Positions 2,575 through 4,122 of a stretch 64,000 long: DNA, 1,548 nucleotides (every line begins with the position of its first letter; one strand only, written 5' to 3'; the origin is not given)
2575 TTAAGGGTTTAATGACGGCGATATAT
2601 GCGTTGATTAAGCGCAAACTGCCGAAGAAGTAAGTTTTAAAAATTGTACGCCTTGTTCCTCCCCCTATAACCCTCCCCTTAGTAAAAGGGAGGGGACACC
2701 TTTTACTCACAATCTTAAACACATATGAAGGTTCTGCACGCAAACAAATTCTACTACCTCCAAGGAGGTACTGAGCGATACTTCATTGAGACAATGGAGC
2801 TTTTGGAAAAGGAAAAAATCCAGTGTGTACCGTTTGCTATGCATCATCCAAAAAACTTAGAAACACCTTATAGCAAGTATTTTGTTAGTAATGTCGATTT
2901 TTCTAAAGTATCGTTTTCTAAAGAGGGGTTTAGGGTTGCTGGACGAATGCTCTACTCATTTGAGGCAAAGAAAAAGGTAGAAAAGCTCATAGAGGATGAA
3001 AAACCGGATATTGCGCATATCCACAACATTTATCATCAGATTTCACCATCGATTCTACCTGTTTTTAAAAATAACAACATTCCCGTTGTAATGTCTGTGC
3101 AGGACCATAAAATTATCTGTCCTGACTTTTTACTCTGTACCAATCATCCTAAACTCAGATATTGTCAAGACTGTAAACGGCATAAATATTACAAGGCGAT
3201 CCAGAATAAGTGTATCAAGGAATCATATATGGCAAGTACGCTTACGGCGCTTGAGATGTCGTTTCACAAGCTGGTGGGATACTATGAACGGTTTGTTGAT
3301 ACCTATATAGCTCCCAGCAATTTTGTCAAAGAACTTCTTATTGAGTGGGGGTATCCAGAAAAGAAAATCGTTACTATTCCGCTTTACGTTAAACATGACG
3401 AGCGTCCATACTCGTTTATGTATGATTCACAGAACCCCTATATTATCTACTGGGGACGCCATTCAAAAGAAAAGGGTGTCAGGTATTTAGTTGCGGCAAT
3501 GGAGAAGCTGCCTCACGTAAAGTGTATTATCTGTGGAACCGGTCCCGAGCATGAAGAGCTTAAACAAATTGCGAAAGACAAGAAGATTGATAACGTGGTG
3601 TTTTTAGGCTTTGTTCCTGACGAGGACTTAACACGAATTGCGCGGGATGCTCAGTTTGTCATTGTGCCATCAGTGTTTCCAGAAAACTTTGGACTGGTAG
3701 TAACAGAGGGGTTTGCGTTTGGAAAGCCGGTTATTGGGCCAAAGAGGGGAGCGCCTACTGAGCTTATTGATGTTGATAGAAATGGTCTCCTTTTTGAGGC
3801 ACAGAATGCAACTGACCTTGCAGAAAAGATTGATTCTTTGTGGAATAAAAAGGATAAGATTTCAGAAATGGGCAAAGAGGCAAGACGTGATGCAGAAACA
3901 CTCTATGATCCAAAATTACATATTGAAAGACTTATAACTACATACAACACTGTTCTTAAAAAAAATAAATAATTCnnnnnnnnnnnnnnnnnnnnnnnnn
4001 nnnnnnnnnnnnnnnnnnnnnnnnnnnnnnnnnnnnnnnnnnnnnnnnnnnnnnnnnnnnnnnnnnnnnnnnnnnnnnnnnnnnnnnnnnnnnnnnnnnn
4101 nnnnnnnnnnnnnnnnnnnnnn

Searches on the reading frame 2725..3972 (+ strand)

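Call 13: search_protein_families(library=ncbifam, proteins=[window:2725-3972:+], max_evalue=0.00001)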
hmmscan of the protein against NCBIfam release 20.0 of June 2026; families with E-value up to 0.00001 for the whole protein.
window:2725-3972:+ (415 aa): 30 families (the best 25 are shown)
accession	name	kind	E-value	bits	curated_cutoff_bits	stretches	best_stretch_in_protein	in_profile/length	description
NF053787.1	GlcN_PG_synth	equivalog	7.6e-21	74.3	480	1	186-411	140-360/361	N-acetylglucosaminyl phosphatidylglycerol synthase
NF041010.1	glycosy_Agl16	equivalog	1.8e-19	69.8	575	1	188-386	131-328/352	glycosylation protein Agl16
TIGR03999.1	thiol_BshA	equivalog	1.2e-17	63.9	273.7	1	179-411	133-374/375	N-acetyl-alpha-D-glucosaminyl L-malate synthase BshA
NF041876.1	EPS_EpsE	equivalog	4.5e-17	62.4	400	1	226-398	203-384/389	exopolysaccharide biosynthesis GT4 family glycosyltransferase EpsE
NF047684.1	TeichurnBiosyTuaC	equivalog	6.5e-17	61.5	550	1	237-411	219-390/391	teichuronic acid biosynthesis protein TuaC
TIGR04063.1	stp3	hypoth_equivalog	8e-17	61.2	442.05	1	240-411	216-396/397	TIGR04063 family PEP-CTERM/XrtA system glycosyltransferase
TIGR02149.1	glgA_Coryne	subfamily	1.5e-16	60.5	302.4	1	233-410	200-390/391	glycogen synthase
NF047880.1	glyco_SdgA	exception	3.6e-15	55.5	800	1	237-397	315-478/488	serine-aspartate repeat adhesin O-glycosyltransferase SdgA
NF038295.1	EPS_HpsP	equivalog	4.3e-15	55.6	550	1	226-410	196-387/388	hormogonium polysaccharide biosynthesis glycosyltransferase HpsP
NF046085.1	XrtY_assoc_Gly1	equivalog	1.5e-14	53.7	400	1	212-412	181-386/387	XrtY-associated glycosyltransferase XYAG1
TIGR03088.1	stp2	hypoth_equivalog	3e-14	52.8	409.05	1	260-410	225-373/374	TIGR03088 family PEP-CTERM/XrtA system glycosyltransferase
TIGR03449.1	mycothiol_MshA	equivalog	1.8e-13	50.2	462.5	1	263-409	250-402/406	D-inositol-3-phosphate glycosyltransferase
NF007396.0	PRK09922.1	equivalog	5e-13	48.6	385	1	136-395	81-344/361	lipopolysaccharide 1,6-galactosyltransferase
NF047881.1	glyco_SdgB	exception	3.6e-12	45.7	800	1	239-392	323-479/496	serine-aspartate repeat adhesin O-glycosyltransferase SdgB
TIGR04157.1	glyco_rSAM_CFB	subfamily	6.3e-12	45.2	400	1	227-395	217-394/406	TIGR04157 family glycosyltransferase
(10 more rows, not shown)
